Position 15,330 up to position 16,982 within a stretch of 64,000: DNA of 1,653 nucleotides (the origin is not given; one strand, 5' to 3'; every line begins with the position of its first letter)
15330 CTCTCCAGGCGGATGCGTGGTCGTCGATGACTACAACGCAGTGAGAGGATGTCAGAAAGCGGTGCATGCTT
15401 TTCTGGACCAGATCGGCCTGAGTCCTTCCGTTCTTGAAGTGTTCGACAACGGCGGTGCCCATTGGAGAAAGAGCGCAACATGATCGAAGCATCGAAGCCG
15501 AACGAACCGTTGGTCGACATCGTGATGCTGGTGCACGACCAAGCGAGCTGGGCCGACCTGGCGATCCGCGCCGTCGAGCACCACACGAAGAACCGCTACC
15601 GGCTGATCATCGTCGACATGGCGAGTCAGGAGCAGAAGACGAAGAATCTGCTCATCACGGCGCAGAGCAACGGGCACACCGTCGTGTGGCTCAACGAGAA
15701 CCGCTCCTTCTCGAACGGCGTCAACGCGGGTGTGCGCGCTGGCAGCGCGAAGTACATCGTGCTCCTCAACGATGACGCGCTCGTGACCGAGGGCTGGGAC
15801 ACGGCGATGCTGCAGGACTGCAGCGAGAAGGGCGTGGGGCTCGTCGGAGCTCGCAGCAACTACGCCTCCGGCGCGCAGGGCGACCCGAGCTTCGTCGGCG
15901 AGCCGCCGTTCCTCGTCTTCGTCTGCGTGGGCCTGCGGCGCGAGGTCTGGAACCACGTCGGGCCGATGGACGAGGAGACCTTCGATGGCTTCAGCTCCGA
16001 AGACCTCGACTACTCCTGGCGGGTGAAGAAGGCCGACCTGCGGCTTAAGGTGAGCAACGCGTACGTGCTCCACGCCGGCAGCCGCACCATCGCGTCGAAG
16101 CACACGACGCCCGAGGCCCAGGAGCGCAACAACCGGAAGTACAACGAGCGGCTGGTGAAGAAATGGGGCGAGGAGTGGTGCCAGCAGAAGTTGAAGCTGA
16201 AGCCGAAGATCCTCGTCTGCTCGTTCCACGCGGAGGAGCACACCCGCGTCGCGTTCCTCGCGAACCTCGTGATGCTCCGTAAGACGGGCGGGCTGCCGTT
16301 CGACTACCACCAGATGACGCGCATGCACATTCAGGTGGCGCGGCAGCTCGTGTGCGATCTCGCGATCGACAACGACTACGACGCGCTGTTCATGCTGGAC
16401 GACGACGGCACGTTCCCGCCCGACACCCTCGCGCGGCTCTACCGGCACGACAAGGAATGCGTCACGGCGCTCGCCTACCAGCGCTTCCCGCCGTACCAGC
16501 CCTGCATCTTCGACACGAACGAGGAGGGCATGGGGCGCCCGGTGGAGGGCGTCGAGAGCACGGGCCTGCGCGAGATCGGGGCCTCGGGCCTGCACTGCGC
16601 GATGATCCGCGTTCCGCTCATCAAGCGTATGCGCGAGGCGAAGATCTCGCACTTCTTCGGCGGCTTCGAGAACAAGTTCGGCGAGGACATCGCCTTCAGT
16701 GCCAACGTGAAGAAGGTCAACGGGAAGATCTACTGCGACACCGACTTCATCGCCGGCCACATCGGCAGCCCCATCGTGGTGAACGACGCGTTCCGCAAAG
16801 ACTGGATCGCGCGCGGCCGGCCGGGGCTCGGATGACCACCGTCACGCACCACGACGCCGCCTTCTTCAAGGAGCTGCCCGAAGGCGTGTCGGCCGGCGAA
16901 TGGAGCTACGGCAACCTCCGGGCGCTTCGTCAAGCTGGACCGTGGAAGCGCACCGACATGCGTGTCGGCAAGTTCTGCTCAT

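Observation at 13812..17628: Phage-borne sugar-tailoring cassette: RHH regulator, two SAM methyltransferases including a TylF-type O-methyltransferase, a double-domain GT2, a Vat/CatB acetyltransferase and an ACP-like carrier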

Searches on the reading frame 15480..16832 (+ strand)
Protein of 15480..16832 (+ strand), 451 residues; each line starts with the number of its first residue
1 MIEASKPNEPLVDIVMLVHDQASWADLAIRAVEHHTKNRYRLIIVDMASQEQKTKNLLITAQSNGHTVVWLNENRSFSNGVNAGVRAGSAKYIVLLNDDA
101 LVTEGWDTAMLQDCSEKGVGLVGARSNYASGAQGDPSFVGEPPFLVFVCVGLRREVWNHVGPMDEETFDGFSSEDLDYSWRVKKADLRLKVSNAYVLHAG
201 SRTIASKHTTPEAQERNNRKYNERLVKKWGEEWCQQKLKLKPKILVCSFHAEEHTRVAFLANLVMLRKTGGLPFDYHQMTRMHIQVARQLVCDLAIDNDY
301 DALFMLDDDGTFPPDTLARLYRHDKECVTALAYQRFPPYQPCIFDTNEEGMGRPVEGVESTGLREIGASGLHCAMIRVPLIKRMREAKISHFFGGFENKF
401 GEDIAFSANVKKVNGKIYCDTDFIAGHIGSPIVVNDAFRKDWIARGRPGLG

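Call 4: search_protein_families(library=pfam, proteins=[window:15480-16832:+], max_evalue=0.1)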
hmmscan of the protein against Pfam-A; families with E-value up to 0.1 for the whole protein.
window:15480-16832:+ (451 aa): 6 families
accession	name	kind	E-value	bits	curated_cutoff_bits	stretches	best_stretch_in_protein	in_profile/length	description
PF00535.33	Glycos_transf_2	-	1.4e-13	51.6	23.3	1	14-125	2-114/168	Glycosyl transferase family 2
PF13712.12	Glyco_tranf_2_5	-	7.6e-05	23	27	1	67-123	31-89/210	Glycosyltransferase like family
PF10111.15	Glyco_tranf_2_2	-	0.0027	17.7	27.3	0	15-104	5-96/276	Glycosyltransferase like family 2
PF13641.12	Glyco_tranf_2_3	-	0.012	16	27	0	70-123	61-120/230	Glycosyltransferase like family 2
PF20691.3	TAGT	-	0.036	14.4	27.5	0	284-309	63-88/205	TET-Associated Glycosyltransferase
PF13506.12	Glyco_transf_21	-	0.041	13.8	21.7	0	82-124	23-65/174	Glycosyl transferase family 21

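Call 5: search_protein_families(library=phrogs, proteins=[window:15480-16832:+], max_evalue=0.01)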
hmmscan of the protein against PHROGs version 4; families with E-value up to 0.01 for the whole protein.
window:15480-16832:+ (451 aa): 4 families
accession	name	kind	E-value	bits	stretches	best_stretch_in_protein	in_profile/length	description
phrog_22332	-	moron, auxiliary metabolic gene and host takeover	2.8e-06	27.2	1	61-207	228-372/408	glycosyltransferase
phrog_2456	-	moron, auxiliary metabolic gene and host takeover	6.8e-06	26.8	1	17-213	10-202/239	glycosyltransferase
phrog_3692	-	moron, auxiliary metabolic gene and host takeover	8.1e-05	23.9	1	12-203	4-195/205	glycosyltransferase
phrog_1574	-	unknown function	0.0001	23.1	0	388-430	188-231/240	-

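Call 13: find_related_loci(query=window:15480-16832:+, collection=viral_contigs, flank=10000)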
Query window:15480-16832:+ (451 aa) in viral_contigs; peptide patterns used: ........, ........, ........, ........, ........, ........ (x = any residue, [..] = any of these).
9 stretches matched a pattern; 1 encode a relative of the query (tblastn E <= 1e-3); 1 distinct loci.
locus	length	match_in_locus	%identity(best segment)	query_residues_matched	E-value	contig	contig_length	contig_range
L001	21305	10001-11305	60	1-438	1e-173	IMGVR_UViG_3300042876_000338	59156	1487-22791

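Call 17: find_homologous_proteins(query=window:15480-16832:+)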
Query window:15480-16832:+ (451 aa): 206 proteins with E <= 0.001 among 5076 candidates; the best 120 are listed.
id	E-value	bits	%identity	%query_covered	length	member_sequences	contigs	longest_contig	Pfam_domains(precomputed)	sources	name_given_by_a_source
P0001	0.0e+0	1054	100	100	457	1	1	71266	PF00535.33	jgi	jgi:GT2 family glycosyltransferase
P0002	6.7e-223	759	73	98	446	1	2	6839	PF00535.33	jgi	jgi:GT2 family glycosyltransferase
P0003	1.3e-210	718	69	98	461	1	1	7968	PF13641.13,PF00535.33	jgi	jgi:GT2 family glycosyltransferase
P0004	1.4e-209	715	69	98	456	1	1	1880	PF13641.13,PF00535.33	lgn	-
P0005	5.2e-207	706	68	98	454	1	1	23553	PF13632.13,PF13641.13,PF00535.33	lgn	-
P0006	2.8e-205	701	67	98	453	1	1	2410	PF13641.13,PF00535.33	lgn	-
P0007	8.3e-201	686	68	98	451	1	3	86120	PF13632.13,PF13641.13,PF00535.33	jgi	jgi:GT2 family glycosyltransferase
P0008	1.6e-186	639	62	98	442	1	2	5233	PF13632.13,PF13641.13,PF00535.33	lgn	-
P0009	3.1e-182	625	62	97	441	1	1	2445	PF13632.13,PF13641.13,PF00535.33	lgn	-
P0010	6.1e-182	624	62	96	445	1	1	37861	PF13641.13,PF00535.33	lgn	-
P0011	1.4e-179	616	62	97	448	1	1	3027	PF13641.13,PF00535.33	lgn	-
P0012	4.7e-179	614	60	96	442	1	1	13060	PF13641.13,PF00535.33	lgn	-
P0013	8.6e-179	613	61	97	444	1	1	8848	PF13641.13,PF00535.33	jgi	jgi:GT2 family glycosyltransferase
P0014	9.2e-179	613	60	99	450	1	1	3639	PF13632.13,PF13641.13,PF00535.33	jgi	jgi:GT2 family glycosyltransferase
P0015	1.1e-178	613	62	96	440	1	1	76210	PF13632.13,PF13641.13,PF00535.33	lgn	-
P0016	9.9e-178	610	61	99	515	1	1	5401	PF13632.13,PF00535.33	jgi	jgi:GT2 family glycosyltransferase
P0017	3.3e-177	608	61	97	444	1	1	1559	PF13632.13,PF13641.13,PF00535.33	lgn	-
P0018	6.7e-177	607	60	97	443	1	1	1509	PF13641.13,PF00535.33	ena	-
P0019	1.3e-176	606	59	98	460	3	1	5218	PF13632.13,PF13641.13,PF00535.33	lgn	-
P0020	3.7e-176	605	60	96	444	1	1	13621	PF13632.13,PF13641.13,PF00535.33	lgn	-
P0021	8.1e-176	603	59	98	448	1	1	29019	PF13632.13,PF13641.13,PF00535.33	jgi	jgi:GT2 family glycosyltransferase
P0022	1.2e-175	603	61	97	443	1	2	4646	PF13641.13,PF00535.33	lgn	-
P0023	1.2e-175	603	60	97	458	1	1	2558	PF13632.13,PF13641.13,PF00535.33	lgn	-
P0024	1.3e-175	603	59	98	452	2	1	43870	PF13641.13,PF00535.33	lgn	-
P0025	1.5e-175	603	60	96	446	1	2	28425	PF13641.13,PF00535.33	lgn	-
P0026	6.6e-174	597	59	97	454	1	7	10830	PF00535.33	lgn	-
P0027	8.4e-174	597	59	97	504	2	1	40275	PF13641.13,PF00535.33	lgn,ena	-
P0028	4.2e-173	594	59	97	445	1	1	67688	PF13641.13,PF00535.33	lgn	-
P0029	1.2e-172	593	60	98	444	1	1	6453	PF00535.33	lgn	-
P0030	1.3e-172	593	58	97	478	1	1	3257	PF13641.13,PF00535.33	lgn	-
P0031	1.3e-172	593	58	97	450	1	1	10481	PF13632.13,PF00535.33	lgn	-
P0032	1.9e-172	592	59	97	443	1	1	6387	PF13632.13,PF13641.13,PF00535.33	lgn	-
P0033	4.9e-172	591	59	96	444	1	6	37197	PF13632.13,PF13641.13,PF00535.33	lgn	-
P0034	3.9e-171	588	59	95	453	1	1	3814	PF13641.13,PF00535.33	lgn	-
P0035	7.7e-171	587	58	97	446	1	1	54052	PF13632.13,PF00535.33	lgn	-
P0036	1.4e-170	586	59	97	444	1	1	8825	PF00535.33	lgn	-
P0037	1.6e-170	586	59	97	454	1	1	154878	PF13641.13,PF00535.33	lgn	-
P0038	3.4e-170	585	58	97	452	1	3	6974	PF13641.13,PF03452.21,PF00535.33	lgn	-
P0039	4.1e-170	585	56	96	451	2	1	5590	PF13641.13,PF00535.33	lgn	-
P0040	7.4e-170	584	56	98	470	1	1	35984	PF13632.13,PF13641.13,PF00535.33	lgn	-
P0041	9.2e-170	583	59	96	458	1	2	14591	PF00535.33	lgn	-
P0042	1.1e-169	583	58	98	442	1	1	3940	PF13632.13,PF13641.13,PF00535.33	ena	-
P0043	1.7e-169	583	59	97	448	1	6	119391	PF13641.13,PF00535.33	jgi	jgi:GT2 family glycosyltransferase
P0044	2.8e-169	582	57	97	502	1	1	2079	PF13632.13,PF13641.13,PF00535.33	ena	-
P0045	4.7e-169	581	55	98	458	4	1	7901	PF13632.13,PF13641.13,PF00535.33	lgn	-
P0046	4.7e-169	581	58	97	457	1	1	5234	PF13632.13,PF13641.13,PF00535.33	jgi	jgi:GT2 family glycosyltransferase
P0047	1.9e-168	579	58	96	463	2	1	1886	PF13641.13,PF00535.33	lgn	-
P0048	8.7e-168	577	58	98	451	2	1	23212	PF13632.13,PF13641.13,PF00535.33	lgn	-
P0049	8.8e-168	577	58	98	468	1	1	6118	PF13632.13,PF13641.13,PF00535.33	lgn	-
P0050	1.3e-167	576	57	96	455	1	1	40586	PF00535.33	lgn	-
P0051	1.6e-167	576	57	98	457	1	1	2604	PF13632.13,PF13641.13,PF00535.33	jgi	jgi:GT2 family glycosyltransferase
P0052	1.6e-167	576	59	95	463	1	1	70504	PF13641.13,PF00535.33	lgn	-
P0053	2.4e-167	575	58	96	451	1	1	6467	PF13641.13,PF00535.33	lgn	-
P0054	3.1e-167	575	60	97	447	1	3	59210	PF00535.33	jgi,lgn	jgi:GT2 family glycosyltransferase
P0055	4.3e-167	575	58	97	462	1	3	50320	PF00535.33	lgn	-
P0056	7.6e-167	574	57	98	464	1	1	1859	PF13641.13,PF00535.33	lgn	-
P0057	1.4e-166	573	57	97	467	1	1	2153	PF00535.33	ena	-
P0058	4.0e-166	571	58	96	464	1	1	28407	PF00535.33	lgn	-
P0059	4.5e-166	571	56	97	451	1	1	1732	PF13641.13,PF00535.33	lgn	-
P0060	5.7e-166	571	58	95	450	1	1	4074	PF13632.13,PF13641.13,PF00535.33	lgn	-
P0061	1.1e-165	570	58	97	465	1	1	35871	PF00535.33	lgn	-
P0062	1.9e-165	569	58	97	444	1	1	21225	PF00535.33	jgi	-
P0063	3.0e-165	569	57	96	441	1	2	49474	PF13641.13,PF03452.21,PF00535.33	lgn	-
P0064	4.0e-165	568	57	97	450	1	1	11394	PF13641.13,PF00535.33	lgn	-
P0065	6.6e-165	567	56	97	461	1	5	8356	PF13632.13,PF13641.13,PF00535.33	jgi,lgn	jgi:GT2 family glycosyltransferase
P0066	1.2e-164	567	57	96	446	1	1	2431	PF13641.13,PF00535.33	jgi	jgi:GT2 family glycosyltransferase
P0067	1.2e-164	567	56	98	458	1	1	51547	PF00535.33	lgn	-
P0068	2.0e-164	566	57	97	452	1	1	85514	PF13641.13,PF00535.33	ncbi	-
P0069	3.0e-164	565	57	96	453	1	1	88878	PF00535.33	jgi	-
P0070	3.2e-164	565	60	88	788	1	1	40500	PF14528.12,PF00535.33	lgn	-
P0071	7.3e-164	564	57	97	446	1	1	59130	PF13632.13,PF13641.13,PF00535.33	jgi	jgi:Glycosyl transferase family 2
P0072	1.0e-163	564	55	97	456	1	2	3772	PF00535.33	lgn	-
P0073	1.3e-163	563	57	97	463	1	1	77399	PF13641.13,PF00535.33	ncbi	-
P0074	1.7e-163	563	57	96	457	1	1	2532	PF00535.33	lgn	-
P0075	2.5e-163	562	58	96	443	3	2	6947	PF13632.13,PF13641.13,PF00535.33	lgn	-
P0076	5.4e-163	561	56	97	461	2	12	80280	PF13632.13,PF13641.13,PF00535.33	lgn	-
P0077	7.4e-163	561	56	97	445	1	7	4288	PF13641.13,PF00535.33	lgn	-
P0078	1.4e-162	560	57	96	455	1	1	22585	PF00535.33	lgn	-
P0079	2.1e-162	559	57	96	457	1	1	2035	PF13641.13,PF00535.33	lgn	-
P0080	3.1e-162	559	58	97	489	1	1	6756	PF00535.33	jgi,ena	-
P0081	5.5e-162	558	55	97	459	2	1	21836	PF13641.13,PF00535.33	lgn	-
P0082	6.6e-162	558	55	97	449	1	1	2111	PF13641.13,PF00535.33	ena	-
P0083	1.5e-161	556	56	96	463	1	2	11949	PF13632.13,PF13641.13,PF00535.33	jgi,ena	-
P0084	5.5e-161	555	56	95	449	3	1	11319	PF13641.13,PF00535.33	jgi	jgi:GT2 family glycosyltransferase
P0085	7.8e-161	554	56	96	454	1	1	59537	PF13632.13,PF13641.13,PF00535.33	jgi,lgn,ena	-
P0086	1.0e-160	554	55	98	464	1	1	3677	PF13632.13,PF13641.13,PF00535.33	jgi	jgi:GT2 family glycosyltransferase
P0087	1.5e-160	553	55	98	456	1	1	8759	PF00535.33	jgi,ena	-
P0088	2.7e-160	552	55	96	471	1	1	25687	PF13641.13,PF00535.33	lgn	-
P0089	3.7e-160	552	54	98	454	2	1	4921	PF00535.33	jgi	-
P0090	7.8e-160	551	55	96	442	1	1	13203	PF13641.13,PF00535.33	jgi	jgi:GT2 family glycosyltransferase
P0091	8.2e-160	551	53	98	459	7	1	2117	PF00535.33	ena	-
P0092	1.1e-159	550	56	97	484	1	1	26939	PF13641.13,PF00535.33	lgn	-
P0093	2.1e-159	549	56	98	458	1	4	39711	PF13632.13,PF13641.13,PF00535.33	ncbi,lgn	-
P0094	3.4e-159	549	55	97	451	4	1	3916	PF13632.13,PF00535.33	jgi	jgi:GT2 family glycosyltransferase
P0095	4.2e-159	548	56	98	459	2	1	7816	PF13632.13,PF13641.13,PF00535.33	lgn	-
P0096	5.3e-159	548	56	96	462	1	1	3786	PF13641.13,PF00535.33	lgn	-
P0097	6.9e-159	548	57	97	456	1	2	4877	PF00535.33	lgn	-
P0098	7.9e-159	547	54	96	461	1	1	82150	PF13641.13,PF00535.33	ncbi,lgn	-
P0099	4.4e-158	545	54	97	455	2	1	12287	PF13632.13,PF13641.13,PF00535.33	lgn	-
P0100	4.5e-158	545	54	97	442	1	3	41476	PF00535.33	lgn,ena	-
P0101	1.2e-157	544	54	96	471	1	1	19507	PF13632.13,PF00535.33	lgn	-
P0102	1.5e-157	543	57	95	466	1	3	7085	PF13632.13,PF13641.13,PF00535.33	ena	-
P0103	2.0e-157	543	55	96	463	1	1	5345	PF13641.13,PF00535.33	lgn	-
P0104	8.9e-157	541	55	98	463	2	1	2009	PF13632.13,PF00535.33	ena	-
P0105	9.6e-157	541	55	94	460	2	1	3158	PF13641.13,PF00535.33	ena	-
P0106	1.3e-156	540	54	98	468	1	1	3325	PF13641.13,PF00535.33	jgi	jgi:glycosyltransferase involved in cell wall biosynthesis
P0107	2.4e-156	539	56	97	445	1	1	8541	PF13641.13,PF00535.33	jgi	jgi:GT2 family glycosyltransferase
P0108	2.9e-156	539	56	97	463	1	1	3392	PF00535.33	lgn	-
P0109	5.2e-156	538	55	98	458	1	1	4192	PF13632.13,PF00535.33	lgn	-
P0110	5.3e-156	538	55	97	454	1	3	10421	PF13641.13,PF00535.33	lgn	-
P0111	2.4e-155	536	54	97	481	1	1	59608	PF00535.33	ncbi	-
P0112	3.0e-155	536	54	96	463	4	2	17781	PF13641.13,PF00535.33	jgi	jgi:GT2 family glycosyltransferase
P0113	1.1e-154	534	55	95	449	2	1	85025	PF13632.13,PF13641.13,PF00535.33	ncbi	-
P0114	1.1e-154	534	54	96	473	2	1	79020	PF13632.13,PF13641.13,PF00535.33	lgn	-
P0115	2.1e-154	533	56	97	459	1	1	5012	PF00535.33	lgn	-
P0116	4.3e-154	532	54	97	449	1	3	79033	PF13641.13,PF00535.33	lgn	-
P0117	7.5e-154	531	54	97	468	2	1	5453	PF13641.13,PF00535.33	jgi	jgi:GT2 family glycosyltransferase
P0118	8.5e-154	531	55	96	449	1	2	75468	PF13632.13,PF10111.15,PF13641.13,PF00535.33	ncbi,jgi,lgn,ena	-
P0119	2.7e-153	529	53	97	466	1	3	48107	PF00535.33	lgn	-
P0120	3.2e-153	529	52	98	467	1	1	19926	PF00535.33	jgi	jgi:GT2 family glycosyltransferase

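Call 18: search_protein_families(library=ncbifam, proteins=[window:15480-16832:+], max_evalue=0.01)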
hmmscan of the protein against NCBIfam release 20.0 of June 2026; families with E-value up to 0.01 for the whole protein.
window:15480-16832:+ (451 aa): 7 families
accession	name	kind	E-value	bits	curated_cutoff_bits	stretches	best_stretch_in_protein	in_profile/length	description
TIGR03965.1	mycofact_glyco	equivalog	2.6e-12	46.4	280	1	4-125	68-190/467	mycofactocin biosynthesis glycosyltransferase MftF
TIGR03937.1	PgaC_IcaA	equivalog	2.3e-06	26.8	422.3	1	7-115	42-151/407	poly-beta-1,6-N-acetyl-D-glucosamine synthase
NF047683.1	TeichurnBiosyTuaG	equivalog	4.2e-06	26.6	400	1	8-100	4-97/252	teichuronic acid biosynthesis protein TuaG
NF041875.1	EPS_EpsD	equivalog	1.2e-05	24.9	370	1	13-104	2-94/325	exopolysaccharide biosynthesis glycosyltransferase EpsD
TIGR01556.1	rhamnosyltran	subfamily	1.4e-05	24.4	200.55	0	152-197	155-198/281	rhamnosyltransferase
NF038299.1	EPS_HpsN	equivalog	0.00022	20.3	425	1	28-125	19-118/317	hormogonium polysaccharide biosynthesis glycosyltransferase HpsN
NF007986.1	PRK10714.1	equivalog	0.0082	15.2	529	0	20-125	17-125/316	undecaprenyl-phosphate 4-deoxy-4-formamido-L-arabinose transferase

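Call 19: find_encoding_contigs(protein=P0001, flank=10000, max_places=3)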
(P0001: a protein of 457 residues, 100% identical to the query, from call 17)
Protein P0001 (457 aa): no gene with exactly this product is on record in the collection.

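Call 20: list_cluster_members(proteins=[P0068, P0073, P0098, P0111, P0113, P0118, P0093, P0001])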
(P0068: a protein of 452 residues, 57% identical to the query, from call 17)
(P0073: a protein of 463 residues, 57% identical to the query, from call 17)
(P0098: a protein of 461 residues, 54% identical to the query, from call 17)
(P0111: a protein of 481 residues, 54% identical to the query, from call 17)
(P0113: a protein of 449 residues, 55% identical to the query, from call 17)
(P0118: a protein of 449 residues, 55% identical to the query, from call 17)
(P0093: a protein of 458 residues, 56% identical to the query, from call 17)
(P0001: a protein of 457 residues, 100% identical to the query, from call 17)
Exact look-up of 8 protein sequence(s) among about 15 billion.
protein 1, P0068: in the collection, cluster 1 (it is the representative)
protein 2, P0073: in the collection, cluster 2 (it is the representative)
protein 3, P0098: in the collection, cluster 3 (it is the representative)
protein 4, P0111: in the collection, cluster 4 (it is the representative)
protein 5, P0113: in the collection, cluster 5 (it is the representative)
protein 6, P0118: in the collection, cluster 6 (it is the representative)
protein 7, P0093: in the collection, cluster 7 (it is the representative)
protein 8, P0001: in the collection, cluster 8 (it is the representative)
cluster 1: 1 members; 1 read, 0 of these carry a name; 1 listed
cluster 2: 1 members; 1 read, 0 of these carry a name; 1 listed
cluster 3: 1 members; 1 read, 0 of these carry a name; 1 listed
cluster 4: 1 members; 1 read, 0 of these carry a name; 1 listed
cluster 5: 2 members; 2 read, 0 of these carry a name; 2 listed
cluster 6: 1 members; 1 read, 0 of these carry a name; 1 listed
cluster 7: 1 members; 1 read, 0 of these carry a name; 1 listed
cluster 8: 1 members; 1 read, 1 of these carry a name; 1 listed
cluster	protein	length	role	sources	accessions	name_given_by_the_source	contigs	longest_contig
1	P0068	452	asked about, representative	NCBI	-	-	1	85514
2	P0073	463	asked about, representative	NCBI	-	-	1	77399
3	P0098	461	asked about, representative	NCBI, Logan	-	-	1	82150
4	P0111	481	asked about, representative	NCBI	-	-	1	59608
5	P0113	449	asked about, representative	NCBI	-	-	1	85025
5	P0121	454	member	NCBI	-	-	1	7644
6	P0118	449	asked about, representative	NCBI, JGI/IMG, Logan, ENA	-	-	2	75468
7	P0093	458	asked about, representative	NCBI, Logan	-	-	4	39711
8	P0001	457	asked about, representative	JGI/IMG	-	GT2 family glycosyltransferase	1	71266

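Call 21: find_encoding_contigs(protein=P0068, flank=10000, max_places=2)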
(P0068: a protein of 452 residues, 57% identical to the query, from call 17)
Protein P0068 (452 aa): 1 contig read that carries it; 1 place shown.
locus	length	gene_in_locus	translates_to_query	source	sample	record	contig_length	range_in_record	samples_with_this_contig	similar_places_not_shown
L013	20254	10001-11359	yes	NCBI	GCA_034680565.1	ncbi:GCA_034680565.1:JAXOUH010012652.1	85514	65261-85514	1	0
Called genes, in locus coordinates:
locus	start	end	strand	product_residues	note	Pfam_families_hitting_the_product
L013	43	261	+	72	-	-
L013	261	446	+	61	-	-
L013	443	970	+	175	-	-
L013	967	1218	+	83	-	-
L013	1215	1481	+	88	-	-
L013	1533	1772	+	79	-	-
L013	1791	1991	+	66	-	-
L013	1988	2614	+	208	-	PF05063:MT-A70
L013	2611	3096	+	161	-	-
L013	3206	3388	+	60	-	PF01381:HTH_3 (weak)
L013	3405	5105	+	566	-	-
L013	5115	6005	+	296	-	PF02511:Thy1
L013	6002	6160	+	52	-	-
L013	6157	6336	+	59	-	-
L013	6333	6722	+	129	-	-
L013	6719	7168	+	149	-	PF00293:NUDIX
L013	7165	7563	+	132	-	PF18909:dGTP_diPhyd_N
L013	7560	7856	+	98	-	-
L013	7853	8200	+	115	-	PF02026:RyR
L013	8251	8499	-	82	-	-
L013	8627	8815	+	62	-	-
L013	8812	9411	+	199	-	-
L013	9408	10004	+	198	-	PF00132:Hexapep, PF14602:Hexapep_2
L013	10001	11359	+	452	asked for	PF00535:Glycos_transf_2, PF13641:Glyco_tranf_2_3 (faint)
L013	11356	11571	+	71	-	-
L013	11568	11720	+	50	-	PF06689:zf-C4_ClpX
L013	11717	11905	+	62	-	-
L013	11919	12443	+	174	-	-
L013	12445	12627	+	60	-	PF05534:HicB (faint), PF01402:RHH_1 (weak)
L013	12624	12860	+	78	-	-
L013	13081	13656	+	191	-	-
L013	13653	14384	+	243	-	-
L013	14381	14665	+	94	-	-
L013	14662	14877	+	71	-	-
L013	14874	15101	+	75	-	-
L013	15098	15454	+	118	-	-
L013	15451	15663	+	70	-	-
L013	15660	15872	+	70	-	-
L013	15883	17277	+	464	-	PF12708:Pect-lyase_RHGA_epim, PF05048:NosD (faint)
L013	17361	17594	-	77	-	-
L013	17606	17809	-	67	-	PF24729:Acb2_Tad1_hairpin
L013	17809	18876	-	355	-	-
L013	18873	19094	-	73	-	-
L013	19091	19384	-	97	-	PF00085:Thioredoxin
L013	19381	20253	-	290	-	?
